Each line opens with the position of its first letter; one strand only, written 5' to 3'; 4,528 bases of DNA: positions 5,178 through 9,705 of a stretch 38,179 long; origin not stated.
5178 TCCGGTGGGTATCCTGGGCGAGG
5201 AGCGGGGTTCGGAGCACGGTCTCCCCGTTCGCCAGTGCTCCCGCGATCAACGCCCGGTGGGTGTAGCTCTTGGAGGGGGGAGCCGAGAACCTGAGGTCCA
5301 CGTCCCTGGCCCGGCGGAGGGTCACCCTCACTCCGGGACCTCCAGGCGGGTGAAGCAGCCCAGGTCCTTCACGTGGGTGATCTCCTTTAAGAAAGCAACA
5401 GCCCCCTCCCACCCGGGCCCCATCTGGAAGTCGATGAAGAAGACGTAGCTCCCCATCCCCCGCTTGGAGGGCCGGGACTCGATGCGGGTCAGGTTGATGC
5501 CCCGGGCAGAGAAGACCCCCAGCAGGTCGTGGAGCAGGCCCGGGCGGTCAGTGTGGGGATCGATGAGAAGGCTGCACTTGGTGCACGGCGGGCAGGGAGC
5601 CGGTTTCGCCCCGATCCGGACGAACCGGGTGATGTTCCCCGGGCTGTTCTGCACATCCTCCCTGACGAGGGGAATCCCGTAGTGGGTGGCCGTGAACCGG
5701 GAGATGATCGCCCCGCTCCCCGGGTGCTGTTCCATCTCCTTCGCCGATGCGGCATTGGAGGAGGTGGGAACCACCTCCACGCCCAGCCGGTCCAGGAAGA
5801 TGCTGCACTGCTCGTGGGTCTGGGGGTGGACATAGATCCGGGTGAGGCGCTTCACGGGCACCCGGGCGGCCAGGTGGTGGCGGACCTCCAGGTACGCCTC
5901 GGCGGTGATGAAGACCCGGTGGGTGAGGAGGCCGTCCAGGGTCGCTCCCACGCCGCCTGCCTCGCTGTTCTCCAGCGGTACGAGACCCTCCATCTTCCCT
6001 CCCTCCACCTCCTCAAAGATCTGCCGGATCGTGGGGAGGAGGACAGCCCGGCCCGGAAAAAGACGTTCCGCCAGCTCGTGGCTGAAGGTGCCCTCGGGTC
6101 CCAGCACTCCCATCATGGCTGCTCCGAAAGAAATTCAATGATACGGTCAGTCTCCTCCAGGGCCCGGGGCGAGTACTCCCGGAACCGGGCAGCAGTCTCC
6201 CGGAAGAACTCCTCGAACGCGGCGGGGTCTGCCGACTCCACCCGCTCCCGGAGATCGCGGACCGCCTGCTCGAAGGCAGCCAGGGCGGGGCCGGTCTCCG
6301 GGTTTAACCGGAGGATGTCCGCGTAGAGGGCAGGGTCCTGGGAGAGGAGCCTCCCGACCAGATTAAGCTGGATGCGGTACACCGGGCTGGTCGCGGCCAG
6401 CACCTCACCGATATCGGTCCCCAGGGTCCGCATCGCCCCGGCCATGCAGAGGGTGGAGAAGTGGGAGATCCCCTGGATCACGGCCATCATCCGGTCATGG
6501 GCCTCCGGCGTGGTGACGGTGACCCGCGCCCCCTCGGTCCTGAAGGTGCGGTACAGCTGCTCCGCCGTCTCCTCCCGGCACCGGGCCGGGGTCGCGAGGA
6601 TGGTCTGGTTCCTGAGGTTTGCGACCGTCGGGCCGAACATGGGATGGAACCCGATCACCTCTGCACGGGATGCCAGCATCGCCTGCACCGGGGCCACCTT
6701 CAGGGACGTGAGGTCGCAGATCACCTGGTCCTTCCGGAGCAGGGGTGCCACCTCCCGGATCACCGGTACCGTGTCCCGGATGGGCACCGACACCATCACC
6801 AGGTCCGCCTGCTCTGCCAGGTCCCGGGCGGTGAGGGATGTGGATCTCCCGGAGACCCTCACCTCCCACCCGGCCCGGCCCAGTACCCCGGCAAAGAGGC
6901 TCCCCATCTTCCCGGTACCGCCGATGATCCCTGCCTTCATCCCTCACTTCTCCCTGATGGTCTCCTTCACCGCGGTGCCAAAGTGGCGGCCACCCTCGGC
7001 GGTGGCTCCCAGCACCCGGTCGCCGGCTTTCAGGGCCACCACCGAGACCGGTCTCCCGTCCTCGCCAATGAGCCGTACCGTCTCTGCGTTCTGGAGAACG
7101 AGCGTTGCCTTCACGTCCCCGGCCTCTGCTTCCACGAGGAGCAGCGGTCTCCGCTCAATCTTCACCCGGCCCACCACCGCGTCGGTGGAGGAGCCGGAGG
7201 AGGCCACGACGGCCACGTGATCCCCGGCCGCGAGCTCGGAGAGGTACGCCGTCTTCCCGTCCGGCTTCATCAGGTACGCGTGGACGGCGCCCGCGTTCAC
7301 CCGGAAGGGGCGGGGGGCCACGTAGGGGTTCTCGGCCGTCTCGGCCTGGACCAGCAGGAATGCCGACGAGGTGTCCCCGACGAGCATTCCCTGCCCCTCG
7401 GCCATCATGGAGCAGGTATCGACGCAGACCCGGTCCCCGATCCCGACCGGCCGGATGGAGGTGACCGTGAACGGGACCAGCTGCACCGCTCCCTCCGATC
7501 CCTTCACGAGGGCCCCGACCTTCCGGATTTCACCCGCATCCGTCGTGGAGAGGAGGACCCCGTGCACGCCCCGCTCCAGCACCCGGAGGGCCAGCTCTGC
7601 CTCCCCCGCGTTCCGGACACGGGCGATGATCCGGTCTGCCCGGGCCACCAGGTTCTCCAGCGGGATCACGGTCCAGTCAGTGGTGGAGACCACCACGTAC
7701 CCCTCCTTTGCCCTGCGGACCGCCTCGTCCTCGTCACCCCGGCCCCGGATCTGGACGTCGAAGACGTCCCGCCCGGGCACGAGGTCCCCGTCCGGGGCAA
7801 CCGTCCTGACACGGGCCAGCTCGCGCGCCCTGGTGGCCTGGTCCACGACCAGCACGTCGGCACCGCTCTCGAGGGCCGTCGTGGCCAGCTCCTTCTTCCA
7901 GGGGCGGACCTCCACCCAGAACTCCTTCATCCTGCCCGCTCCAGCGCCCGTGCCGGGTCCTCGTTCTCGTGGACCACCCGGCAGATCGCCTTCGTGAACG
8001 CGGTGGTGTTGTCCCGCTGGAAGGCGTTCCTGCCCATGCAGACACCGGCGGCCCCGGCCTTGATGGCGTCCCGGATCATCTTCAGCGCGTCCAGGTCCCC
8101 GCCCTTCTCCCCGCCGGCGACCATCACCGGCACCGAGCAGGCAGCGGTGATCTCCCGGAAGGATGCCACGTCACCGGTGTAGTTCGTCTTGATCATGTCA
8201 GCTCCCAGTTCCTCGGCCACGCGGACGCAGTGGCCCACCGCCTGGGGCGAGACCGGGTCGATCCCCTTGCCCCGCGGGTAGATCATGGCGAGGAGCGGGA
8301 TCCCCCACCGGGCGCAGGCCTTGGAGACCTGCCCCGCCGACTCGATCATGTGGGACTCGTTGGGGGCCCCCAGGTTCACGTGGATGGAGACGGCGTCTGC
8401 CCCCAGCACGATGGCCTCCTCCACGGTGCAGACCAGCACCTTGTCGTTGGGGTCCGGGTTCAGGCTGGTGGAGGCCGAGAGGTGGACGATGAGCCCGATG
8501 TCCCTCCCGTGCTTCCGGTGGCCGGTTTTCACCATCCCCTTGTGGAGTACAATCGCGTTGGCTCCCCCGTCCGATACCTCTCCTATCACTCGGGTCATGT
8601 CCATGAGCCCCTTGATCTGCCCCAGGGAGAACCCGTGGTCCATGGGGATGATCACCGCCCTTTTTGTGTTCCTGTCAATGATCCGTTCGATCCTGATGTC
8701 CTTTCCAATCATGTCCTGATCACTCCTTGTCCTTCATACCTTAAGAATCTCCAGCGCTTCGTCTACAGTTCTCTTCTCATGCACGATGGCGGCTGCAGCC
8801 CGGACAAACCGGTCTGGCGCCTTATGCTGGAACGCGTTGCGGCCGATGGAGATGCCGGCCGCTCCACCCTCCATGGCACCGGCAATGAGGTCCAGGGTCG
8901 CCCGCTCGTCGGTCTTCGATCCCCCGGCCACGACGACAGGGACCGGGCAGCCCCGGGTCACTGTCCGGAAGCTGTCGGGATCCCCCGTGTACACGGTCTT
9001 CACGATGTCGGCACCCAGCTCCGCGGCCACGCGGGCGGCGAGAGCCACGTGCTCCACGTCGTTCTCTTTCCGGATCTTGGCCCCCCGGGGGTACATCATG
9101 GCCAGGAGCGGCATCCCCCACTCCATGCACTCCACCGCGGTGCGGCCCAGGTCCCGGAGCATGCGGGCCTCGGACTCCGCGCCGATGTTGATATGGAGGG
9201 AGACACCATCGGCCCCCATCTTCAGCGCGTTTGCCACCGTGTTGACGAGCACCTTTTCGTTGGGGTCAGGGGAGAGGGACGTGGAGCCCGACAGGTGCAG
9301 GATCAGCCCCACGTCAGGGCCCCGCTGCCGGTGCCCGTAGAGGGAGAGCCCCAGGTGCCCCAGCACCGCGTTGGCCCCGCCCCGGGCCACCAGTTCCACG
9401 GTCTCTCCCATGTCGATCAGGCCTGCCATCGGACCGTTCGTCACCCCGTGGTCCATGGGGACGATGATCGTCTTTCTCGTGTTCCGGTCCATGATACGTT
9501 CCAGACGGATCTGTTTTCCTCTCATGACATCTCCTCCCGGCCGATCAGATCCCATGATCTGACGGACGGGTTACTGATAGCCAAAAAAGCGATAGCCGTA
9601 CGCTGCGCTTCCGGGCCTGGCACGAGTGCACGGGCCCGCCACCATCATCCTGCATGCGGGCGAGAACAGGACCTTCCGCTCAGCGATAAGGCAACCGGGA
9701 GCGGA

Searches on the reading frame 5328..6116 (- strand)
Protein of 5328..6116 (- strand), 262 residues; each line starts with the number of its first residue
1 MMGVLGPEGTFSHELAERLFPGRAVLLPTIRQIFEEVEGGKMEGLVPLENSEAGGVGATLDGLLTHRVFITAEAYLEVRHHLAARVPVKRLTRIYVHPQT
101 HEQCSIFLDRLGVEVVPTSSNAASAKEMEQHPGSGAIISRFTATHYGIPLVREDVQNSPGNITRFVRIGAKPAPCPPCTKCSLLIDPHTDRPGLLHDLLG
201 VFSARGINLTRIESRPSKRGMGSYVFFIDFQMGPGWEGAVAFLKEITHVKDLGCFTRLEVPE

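Call 61: search_protein_families(library=pfam, proteins=[window:5328-6116:-], max_evalue=0.1)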
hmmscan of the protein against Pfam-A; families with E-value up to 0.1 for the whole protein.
window:5328-6116:- (262 aa): 4 families
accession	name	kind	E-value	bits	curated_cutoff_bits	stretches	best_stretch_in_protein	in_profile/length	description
PF00800.23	PDT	-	5.2e-44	150.7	25.2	1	3-171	2-179/181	Prephenate dehydratase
PF01842.31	ACT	-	2e-11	43.9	27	1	189-229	8-47/66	ACT domain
PF22629.2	ACT_AHAS_ss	-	0.00027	21.5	27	1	188-226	5-43/67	AHAS small subunit-like ACT domain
PF13291.12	ACT_4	-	0.059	14.5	27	0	189-221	14-47/80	ACT domain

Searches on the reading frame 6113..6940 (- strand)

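Call 69: search_protein_families(library=pfam, proteins=[window:6113-6940:-], max_evalue=0.001)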
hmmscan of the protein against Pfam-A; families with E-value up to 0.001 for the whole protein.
window:6113-6940:- (275 aa): 5 families
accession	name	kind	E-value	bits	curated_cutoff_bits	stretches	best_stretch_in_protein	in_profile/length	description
PF02153.23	PDH_N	-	1.8e-18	66.9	26.5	1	40-141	41-153/154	Prephenate dehydrogenase, nucleotide-binding domain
PF20463.3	PDH_C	-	2.3e-13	50.8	22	1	144-247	1-101/102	Prephenate dehydrogenase, dimerization domain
PF03446.21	NAD_binding_2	-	6.6e-05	23.4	21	0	8-89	6-104/161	NAD binding domain of 6-phosphogluconate dehydrogenase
PF02558.23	ApbA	-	0.00012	22.2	22.2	0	6-36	3-33/150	Ketopantoate reductase PanE/ApbA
PF03807.23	F420_oxidored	-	0.00046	21.2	21.6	0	34-77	49-91/94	NADP oxidoreductase coenzyme F420-dependent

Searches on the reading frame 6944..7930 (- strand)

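Call 69: search_protein_families(library=pfam, proteins=[window:6944-7930:-], max_evalue=0.001)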
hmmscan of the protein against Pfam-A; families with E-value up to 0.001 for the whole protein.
window:6944-7930:- (328 aa): 1 family
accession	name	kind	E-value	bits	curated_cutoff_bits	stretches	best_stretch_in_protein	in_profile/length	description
PF01959.21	DHQS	-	6.3e-125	417.1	22.2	1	2-328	1-344/344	3-dehydroquinate synthase II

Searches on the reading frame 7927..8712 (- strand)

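Call 69: search_protein_families(library=pfam, proteins=[window:7927-8712:-], max_evalue=0.001)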
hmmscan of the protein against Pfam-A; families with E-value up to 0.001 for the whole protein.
window:7927-8712:- (261 aa): 1 family
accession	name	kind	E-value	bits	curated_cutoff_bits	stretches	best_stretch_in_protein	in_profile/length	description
PF01791.15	DeoC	-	1.9e-61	208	23.8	1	20-233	2-229/229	DeoC/LacD family aldolase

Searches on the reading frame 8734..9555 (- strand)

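Call 69: search_protein_families(library=pfam, proteins=[window:8734-9555:-], max_evalue=0.001)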
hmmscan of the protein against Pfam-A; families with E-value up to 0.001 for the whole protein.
window:8734-9555:- (273 aa): 1 family
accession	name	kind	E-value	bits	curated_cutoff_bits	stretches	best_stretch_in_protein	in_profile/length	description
PF01791.15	DeoC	-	5.4e-64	216.4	23.8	1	29-244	1-229/229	DeoC/LacD family aldolase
